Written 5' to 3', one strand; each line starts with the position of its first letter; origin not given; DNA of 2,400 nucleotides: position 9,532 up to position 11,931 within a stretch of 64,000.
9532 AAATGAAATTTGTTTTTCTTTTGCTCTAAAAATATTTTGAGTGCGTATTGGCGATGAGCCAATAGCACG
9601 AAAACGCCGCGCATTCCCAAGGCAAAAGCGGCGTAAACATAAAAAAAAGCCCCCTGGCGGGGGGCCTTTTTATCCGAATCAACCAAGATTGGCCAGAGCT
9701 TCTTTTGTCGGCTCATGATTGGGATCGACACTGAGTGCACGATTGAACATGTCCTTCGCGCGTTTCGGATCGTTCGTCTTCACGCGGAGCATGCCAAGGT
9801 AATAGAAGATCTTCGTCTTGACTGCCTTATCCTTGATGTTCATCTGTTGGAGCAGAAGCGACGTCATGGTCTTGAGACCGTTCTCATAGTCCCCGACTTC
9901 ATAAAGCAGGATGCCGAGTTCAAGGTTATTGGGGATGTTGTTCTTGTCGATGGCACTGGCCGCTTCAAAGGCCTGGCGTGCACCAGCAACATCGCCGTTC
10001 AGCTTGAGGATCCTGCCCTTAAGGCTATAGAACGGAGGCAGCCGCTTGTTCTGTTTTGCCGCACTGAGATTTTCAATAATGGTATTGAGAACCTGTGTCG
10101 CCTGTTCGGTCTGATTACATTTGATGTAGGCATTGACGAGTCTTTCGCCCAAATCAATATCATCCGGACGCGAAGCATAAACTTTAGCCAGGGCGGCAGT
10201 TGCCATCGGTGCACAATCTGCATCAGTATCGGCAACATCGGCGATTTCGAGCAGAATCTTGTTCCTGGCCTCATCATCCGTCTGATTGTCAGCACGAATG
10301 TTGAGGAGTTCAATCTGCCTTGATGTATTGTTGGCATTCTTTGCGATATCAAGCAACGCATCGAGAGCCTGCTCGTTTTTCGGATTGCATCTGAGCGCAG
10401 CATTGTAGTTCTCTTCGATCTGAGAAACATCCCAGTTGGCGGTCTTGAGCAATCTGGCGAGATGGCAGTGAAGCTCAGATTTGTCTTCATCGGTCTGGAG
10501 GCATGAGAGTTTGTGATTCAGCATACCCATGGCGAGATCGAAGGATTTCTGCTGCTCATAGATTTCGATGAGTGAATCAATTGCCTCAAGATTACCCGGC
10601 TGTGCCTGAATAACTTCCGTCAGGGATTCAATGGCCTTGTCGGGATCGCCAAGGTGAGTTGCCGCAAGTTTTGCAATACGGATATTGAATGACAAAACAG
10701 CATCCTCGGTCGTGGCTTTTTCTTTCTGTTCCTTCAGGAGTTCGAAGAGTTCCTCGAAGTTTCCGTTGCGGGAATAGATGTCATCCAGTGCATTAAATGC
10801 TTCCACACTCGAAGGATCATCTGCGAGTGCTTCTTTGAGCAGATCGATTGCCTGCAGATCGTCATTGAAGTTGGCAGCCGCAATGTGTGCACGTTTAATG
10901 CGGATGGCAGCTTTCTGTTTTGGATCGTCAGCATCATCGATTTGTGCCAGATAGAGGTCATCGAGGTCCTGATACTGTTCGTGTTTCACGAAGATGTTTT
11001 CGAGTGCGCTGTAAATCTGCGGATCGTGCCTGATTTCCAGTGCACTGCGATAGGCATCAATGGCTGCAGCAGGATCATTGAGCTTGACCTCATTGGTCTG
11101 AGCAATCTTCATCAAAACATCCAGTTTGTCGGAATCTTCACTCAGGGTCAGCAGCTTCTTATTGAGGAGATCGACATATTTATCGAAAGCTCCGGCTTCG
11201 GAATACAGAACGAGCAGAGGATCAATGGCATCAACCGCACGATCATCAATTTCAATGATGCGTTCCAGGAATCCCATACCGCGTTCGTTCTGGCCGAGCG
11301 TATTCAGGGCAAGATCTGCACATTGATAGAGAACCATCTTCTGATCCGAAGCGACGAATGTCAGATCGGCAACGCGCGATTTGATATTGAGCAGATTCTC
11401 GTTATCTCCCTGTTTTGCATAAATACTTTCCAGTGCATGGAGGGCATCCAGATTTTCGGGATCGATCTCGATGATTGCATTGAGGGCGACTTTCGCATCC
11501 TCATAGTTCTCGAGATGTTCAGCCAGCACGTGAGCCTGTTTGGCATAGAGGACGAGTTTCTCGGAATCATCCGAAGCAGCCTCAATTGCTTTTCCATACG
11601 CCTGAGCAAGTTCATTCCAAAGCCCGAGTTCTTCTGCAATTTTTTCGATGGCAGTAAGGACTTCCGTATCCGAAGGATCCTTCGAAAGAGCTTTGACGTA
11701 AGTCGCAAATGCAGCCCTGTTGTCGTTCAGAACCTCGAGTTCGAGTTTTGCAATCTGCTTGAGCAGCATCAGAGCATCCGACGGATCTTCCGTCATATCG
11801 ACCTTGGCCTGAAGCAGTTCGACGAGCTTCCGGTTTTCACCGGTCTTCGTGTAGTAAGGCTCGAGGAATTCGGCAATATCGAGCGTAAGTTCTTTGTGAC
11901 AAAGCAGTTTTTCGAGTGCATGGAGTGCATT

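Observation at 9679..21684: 4001-residue TPR giant with a 200-residue (AEEAK)n coiled-coil block encoded by a hypervariable-looking DNA tandem repeat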

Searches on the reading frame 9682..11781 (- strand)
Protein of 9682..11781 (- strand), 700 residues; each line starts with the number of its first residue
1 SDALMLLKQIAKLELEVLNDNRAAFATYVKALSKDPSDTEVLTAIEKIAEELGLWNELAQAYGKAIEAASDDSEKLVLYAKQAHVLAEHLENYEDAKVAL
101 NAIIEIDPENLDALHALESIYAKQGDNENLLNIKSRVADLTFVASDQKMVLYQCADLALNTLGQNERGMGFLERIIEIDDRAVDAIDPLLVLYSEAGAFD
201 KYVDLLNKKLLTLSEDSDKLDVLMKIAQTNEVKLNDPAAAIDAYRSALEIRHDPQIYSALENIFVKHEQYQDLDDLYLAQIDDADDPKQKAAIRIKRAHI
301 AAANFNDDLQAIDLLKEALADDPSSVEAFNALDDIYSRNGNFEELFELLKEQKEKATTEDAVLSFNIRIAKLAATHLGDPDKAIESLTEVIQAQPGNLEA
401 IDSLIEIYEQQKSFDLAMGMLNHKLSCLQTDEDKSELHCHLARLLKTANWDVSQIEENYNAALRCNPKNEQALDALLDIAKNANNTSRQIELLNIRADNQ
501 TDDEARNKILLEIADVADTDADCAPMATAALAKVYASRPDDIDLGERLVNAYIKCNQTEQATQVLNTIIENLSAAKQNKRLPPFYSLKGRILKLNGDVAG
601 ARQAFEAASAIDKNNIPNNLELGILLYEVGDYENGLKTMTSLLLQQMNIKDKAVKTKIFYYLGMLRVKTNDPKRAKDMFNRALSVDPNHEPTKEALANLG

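Call 102: predict_structure(alignment_id=A5)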
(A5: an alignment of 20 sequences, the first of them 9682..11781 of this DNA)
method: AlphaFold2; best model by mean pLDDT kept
length: 700 residues; sequences in the alignment: 20
mean_pLDDT: 92.1   pTM: 0.53
mean pLDDT of the five models: 92.1, 91.5, 91.4, 90.8, 90.7
residues with pLDDT >= 90: 584; 70-90: 113; 50-70: 3; < 50: 0
segments of 3 or more residues with pLDDT < 50: none
pLDDT, mean of each block of 10 residues (from residue 1): 89 92 93 89 92 93 91 92 93 94 94 94 93 95 93 96 94 94 92 95 94 92 96 95 95 92 94 94 92 95 94 95 91 92 92 87 90 89 92 91 92 92 92 94 90 93 93 94 91 92 92 90 89 92 92 91 94 90 93 91 93 89 92 92 74 89 93 93 93 90
secondary structure, 60 per line:
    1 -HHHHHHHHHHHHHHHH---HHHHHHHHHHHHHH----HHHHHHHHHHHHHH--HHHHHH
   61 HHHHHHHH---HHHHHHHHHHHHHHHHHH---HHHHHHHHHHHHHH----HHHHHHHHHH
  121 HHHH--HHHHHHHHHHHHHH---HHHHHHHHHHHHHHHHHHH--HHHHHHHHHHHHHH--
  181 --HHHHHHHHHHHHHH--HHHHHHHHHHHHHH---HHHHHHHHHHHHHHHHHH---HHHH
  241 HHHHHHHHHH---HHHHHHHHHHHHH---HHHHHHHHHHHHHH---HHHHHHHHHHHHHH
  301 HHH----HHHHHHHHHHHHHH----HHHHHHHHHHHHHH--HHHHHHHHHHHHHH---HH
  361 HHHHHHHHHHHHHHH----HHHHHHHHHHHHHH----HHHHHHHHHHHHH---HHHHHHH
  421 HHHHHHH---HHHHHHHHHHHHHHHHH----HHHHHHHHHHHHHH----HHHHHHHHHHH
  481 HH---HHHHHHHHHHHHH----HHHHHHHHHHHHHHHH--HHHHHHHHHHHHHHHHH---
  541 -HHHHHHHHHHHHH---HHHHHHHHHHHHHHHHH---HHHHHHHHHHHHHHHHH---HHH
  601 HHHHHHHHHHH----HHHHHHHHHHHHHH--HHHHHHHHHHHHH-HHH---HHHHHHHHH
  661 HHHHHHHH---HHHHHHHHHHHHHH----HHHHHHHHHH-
elements in order (helices of 4 or more, strands of 3 or more residues): H2-17 H21-34 H39-52 H55-68 H72-89 H93-106 H111-124 H127-140 H144-162 H165-178 H183-196 H199-212 H216-233 H237-250 H254-266 H270-283 H287-303 H308-321 H326-339 H342-355 H359-375 H380-393 H398-410 H414-427 H431-447 H452-465 H470-482 H486-498 H503-518 H521-537 H542-554 H558-574 H578-594 H598-611 H616-629 H632-644 H652-668 H672-685 H690-699

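Call 106: fold_search(model_id=the predicted structure, library=pdb)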
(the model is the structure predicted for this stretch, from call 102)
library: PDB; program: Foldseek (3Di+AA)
matches with E <= 10: 1596; with E <= 0.001: 468
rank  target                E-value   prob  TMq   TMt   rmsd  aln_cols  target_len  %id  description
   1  9hvq_Q                2.6e-14  1.00  0.22  0.18  27.2       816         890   11  Structure of the transcribing Pol II-DSIF-PAF-SPT6-RECQL5 complex (released 2025-07-16)
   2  8bbg_D                7.7e-14  1.00  0.23  0.13  40.5       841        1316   13  Structure of the IFT-A complex; anterograde IFT-A train model (released 2022-12-21)
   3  9rtt_Q                9.2e-14  1.00  0.22  0.17  29.4       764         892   12  Activated Elongation Complex with IWS1 and ELOF1 (released 2025-09-03)
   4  4buj_F                1.2e-13  1.00  0.22  0.13  29.0       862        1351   12  Crystal structure of the S. cerevisiae Ski2-3-8 complex (released 2013-08-28)
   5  4buj_B                1.4e-13  1.00  0.22  0.13  28.8       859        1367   12  Crystal structure of the S. cerevisiae Ski2-3-8 complex (released 2013-08-28)
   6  8fgw_D                1.8e-13  1.00  0.25  0.14  38.1       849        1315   14  Human IFT-A complex structures provide molecular insights into ciliary transport (released 2023-02-22)
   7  8q9t_E                6.4e-13  1.00  0.21  0.15  29.9       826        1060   12  CryoEM structure of a S. Cerevisiae Ski238 complex bound to RNA (released 2023-11-29)
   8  7dkh_A                1.1e-12  1.00  0.21  0.17  29.7       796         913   13  Crystal structure of the Ctr9/Paf1/Cdc73/Rtf1 quaternary complex (released 2021-11-24)
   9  9g8r_B                1.2e-12  1.00  0.18  0.12  30.2       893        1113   12  human SKI7-SKI238 complex in the open state (released 2024-10-16)
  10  7dkh_I                2.3e-12  1.00  0.20  0.16  29.4       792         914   13  Crystal structure of the Ctr9/Paf1/Cdc73/Rtf1 quaternary complex (released 2021-11-24)
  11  8bbe_D                4.5e-12  1.00  0.23  0.25  36.3       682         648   13  Structure of the IFT-A complex; IFT-A2 module (released 2022-12-21)
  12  5dse_C                6.3e-12  1.00  0.25  0.24  29.2       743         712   14  Crystal Structure of the TTC7B/Hyccin Complex (released 2015-12-02)
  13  7qds_B                6.5e-12  1.00  0.23  0.17  36.6       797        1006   13  Apo human SKI complex in the open state (released 2022-02-02)
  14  7qdr_B                8.0e-12  1.00  0.23  0.15  36.5       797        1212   12  Apo human SKI complex in the closed state (released 2022-02-02)
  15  7xn7_q                1.1e-11  1.00  0.19  0.15  28.0       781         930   13  RNA polymerase II elongation complex containing Spt4/5, Elf1, Spt6, Spn1 and Paf1C (released 2022-09-07)
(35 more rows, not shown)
